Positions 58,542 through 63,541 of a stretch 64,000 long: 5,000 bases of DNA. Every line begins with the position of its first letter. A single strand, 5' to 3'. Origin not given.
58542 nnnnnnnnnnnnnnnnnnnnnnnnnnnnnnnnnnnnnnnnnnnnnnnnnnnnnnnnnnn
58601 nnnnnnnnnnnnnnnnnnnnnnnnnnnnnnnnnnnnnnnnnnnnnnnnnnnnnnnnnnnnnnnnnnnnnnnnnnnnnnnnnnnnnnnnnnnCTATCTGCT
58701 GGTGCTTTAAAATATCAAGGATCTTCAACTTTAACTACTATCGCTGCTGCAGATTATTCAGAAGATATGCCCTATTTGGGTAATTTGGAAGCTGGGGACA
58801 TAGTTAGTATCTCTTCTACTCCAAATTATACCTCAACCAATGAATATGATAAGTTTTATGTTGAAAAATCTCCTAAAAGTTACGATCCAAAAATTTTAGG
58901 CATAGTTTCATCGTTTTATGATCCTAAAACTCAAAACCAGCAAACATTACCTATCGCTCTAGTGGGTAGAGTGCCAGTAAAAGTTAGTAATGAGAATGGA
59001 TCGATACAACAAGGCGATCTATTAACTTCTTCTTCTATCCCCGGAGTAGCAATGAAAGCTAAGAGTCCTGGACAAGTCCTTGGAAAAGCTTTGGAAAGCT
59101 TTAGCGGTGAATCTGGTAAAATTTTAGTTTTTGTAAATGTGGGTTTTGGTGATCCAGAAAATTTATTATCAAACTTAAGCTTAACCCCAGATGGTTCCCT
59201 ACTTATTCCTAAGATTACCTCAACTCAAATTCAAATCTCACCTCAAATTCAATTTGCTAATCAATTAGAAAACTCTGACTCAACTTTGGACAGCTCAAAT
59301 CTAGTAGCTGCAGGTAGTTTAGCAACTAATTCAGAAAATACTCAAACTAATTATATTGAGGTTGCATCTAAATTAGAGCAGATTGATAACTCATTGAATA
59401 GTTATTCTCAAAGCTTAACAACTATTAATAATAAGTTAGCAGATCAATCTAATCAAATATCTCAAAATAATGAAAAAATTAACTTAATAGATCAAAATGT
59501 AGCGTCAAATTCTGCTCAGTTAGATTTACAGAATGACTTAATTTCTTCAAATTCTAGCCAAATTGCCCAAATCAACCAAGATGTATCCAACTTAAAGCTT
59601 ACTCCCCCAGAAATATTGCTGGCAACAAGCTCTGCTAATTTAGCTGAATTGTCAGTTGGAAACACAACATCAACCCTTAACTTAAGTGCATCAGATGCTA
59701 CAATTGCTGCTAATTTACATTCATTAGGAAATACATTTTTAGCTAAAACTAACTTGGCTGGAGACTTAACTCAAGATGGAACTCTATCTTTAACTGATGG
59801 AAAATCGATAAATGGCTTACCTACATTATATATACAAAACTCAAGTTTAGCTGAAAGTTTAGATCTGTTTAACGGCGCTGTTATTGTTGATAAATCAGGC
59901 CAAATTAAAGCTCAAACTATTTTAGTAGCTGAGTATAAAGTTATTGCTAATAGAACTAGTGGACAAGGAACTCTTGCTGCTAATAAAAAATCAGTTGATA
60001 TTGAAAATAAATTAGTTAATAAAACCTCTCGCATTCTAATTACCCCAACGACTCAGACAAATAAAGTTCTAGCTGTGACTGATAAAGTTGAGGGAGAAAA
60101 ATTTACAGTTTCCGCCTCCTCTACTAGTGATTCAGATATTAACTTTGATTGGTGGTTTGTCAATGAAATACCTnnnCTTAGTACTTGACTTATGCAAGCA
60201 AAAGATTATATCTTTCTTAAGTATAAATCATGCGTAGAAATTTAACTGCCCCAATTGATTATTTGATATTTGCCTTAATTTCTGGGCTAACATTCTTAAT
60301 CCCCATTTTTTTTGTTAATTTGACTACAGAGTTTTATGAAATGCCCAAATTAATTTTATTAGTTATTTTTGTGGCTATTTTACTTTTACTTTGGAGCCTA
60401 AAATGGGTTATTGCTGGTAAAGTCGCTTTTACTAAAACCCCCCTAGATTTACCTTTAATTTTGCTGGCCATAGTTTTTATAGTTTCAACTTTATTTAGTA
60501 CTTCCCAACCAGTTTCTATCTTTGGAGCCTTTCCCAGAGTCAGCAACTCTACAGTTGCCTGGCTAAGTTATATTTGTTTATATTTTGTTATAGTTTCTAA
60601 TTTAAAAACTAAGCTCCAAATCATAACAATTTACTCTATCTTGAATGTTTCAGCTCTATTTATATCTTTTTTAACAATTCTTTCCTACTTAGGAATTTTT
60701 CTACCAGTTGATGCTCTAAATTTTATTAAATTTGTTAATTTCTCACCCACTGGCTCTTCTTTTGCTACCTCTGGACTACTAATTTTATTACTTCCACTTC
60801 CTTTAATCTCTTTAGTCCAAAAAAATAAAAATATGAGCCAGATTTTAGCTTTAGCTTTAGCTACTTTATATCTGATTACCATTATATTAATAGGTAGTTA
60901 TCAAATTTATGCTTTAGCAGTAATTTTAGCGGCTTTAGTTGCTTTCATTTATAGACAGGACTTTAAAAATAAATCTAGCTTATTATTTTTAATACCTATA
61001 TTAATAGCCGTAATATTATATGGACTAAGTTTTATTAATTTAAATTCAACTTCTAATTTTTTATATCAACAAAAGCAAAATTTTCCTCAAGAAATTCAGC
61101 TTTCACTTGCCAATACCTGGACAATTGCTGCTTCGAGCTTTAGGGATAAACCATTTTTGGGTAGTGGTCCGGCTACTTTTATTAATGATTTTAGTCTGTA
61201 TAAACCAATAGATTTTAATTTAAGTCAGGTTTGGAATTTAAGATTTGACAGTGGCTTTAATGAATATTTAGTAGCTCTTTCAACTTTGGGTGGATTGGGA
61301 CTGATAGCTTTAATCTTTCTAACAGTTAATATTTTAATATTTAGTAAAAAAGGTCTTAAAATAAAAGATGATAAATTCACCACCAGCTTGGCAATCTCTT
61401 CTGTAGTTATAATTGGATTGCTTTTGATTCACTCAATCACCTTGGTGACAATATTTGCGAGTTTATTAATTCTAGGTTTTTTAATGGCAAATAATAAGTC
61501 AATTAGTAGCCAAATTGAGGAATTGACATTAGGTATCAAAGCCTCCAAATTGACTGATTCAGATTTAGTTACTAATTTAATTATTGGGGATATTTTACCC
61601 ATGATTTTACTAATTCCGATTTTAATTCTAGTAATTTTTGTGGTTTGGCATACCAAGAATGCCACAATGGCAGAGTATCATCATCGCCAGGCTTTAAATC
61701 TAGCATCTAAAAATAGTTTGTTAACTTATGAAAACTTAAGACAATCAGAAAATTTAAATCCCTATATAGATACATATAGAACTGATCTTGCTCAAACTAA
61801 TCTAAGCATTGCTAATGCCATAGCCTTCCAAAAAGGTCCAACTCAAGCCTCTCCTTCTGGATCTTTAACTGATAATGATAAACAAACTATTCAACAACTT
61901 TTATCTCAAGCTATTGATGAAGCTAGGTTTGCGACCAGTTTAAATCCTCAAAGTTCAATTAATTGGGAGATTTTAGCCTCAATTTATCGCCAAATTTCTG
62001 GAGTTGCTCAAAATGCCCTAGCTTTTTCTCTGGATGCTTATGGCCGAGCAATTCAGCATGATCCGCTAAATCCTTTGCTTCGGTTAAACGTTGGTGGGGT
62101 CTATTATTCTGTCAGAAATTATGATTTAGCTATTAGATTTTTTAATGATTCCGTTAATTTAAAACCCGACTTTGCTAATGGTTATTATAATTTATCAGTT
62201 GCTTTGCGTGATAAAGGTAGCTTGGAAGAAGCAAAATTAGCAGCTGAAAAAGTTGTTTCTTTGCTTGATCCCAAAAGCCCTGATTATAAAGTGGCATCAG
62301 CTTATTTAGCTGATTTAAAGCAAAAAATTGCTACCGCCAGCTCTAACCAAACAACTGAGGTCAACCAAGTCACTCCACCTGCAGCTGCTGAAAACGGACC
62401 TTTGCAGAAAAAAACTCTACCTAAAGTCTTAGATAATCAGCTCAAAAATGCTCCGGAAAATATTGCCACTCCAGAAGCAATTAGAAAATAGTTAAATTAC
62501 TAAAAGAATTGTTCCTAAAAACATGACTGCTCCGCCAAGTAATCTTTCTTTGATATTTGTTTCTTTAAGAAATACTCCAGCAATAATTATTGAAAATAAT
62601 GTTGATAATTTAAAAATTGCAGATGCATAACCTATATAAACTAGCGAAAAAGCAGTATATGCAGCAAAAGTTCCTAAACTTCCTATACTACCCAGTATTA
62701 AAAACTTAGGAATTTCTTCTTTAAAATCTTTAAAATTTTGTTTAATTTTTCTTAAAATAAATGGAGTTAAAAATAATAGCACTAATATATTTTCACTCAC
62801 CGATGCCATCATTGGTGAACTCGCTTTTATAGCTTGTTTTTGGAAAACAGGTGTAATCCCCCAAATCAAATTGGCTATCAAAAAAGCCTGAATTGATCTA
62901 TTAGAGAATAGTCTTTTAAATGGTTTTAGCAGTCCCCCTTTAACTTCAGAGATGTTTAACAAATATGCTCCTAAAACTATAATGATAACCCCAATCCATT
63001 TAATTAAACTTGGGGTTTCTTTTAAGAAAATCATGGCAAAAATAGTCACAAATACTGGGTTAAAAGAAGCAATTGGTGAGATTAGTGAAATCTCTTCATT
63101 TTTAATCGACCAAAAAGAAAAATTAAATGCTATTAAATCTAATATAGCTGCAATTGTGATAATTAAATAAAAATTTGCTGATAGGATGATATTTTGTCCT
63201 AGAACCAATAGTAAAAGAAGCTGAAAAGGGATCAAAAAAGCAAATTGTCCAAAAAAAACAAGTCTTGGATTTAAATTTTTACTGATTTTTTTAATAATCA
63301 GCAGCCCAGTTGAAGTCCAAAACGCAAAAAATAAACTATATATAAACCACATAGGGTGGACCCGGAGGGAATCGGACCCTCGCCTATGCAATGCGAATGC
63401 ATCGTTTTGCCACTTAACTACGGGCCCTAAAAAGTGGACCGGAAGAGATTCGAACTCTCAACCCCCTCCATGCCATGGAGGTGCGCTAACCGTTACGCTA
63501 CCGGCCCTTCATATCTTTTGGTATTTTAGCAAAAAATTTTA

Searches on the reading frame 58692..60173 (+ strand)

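Call 50: search_protein_families(library=pfam, proteins=[window:58692-60173:+], max_evalue=1)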
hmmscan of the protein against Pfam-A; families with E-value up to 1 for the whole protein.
window:58692-60173:+ (494 aa): 5 families
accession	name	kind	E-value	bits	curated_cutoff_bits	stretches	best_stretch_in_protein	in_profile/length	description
PF24146.1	K1-lyase_C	-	0.0001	23.1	27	1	421-481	2-62/70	K1 capsule-specific polysaccharide lyase, C-terminal domain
PF10779.14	XhlA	-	0.00099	19.7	34.7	1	224-269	2-47/67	Haemolysin XhlA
PF11414.13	Suppressor_APC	-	0.39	11.4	25.4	1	254-301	34-81/82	Adenomatous polyposis coli tumour suppressor protein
PF24132.1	DUF7399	-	0.81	10.6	27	1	202-255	56-107/134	Family of unknown function (DUF7399)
PF07851.19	TMEM120A-B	-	0.97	9.1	29.8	0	222-299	5-83/324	TMEM120A/B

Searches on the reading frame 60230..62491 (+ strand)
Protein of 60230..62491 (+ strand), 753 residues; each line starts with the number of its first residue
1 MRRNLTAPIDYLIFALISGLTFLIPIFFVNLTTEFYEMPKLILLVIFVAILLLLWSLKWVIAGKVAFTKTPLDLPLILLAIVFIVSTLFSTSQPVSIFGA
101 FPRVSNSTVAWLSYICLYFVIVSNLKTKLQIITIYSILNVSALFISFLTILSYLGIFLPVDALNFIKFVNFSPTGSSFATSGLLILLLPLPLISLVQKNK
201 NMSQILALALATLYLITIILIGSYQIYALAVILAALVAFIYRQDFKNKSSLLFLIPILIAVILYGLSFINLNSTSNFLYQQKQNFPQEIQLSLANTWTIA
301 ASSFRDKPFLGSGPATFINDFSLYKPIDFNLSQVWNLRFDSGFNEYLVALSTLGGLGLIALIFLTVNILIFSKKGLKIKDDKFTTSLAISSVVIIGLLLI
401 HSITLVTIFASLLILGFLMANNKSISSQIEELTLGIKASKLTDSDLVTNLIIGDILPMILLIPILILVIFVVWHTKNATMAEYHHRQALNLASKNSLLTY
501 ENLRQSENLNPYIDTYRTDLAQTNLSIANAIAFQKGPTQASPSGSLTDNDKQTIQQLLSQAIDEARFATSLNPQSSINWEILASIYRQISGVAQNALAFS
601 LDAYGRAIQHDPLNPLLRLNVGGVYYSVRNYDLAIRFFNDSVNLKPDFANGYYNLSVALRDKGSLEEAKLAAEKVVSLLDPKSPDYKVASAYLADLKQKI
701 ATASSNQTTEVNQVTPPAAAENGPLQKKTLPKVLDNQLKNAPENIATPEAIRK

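Call 5: search_protein_families(library=pfam, proteins=[window:60230-62491:+], max_evalue=0.01)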
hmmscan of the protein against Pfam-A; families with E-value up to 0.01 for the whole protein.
window:60230-62491:+ (753 aa): 8 families
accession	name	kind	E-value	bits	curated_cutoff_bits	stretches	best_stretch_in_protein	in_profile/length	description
PF04932.20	Wzy_C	-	1.3e-08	35.2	31.7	1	212-362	4-149/149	O-Antigen ligase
PF07719.23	TPR_2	-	4.5e-06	26.8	27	0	649-678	1-30/34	Tetratricopeptide repeat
PF13181.12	TPR_8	-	7.5e-06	26.2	25.7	0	650-678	2-30/34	Tetratricopeptide repeat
PF13414.12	TPR_11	-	8e-06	25.9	26.8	0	594-626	7-39/42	TPR repeat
PF13431.12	TPR_17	-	1.4e-05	25.4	24.4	0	638-668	2-32/34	Tetratricopeptide repeat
PF13424.12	TPR_12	-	0.0012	19.4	30.1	0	619-677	7-73/77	Tetratricopeptide repeat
PF00515.34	TPR_1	-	0.0015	18.8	27.8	0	620-648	6-34/34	Tetratricopeptide repeat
PF13432.12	TPR_16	-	0.003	18.4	32.7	0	601-642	17-58/65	Tetratricopeptide repeat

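Call 6: search_protein_families(library=ncbifam, proteins=[window:60230-62491:+], max_evalue=0.01)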
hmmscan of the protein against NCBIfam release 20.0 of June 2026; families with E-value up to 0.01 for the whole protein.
window:60230-62491:+ (753 aa): 6 families
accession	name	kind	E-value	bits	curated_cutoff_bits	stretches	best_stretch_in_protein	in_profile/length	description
NF033920.0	C39_PA2778_fam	equivalog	1.3e-06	28.1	150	1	597-677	172-252/255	PA2778 family cysteine peptidase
NF040959.1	MamA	equivalog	6.3e-05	22.5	200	1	598-697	88-186/204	magnetosome protein MamA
TIGR02521.1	type_IV_pilW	equivalog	0.00026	20.6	154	1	556-704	45-189/234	type IV pilus biogenesis/stability protein PilW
NF047371.1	FlcA_CTERM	equivalog_domain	0.00062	18.4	300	1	562-682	422-540/646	periplasmic flagellar collar protein FlcA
NF008391.2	PRK11189.1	equivalog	0.0025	17.3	250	1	620-713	103-195/297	lipoprotein NlpI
NF033762.1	social_mot_Tgl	equivalog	0.0073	15.7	225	0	620-669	141-190/252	social motility TPR repeat lipoprotein Tgl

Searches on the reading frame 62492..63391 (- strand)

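Call 53: search_protein_families(library=pfam, proteins=[window:62492-63391:-], max_evalue=0.0001)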
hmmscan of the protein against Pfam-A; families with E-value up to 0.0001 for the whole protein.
window:62492-63391:- (299 aa): 3 families
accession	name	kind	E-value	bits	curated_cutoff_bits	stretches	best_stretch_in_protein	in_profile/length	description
PF00892.27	EamA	-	4.4e-32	111.6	28.2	2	167-298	4-134/135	EamA-like transporter family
PF03151.22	TPT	-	3.9e-09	36.7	30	1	31-151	18-141/291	Triose-phosphate Transporter family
PF05653.20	Mg_trans_NIPA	-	3.3e-05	23.7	26.2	0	232-299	57-121/295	Magnesium transporter NIPA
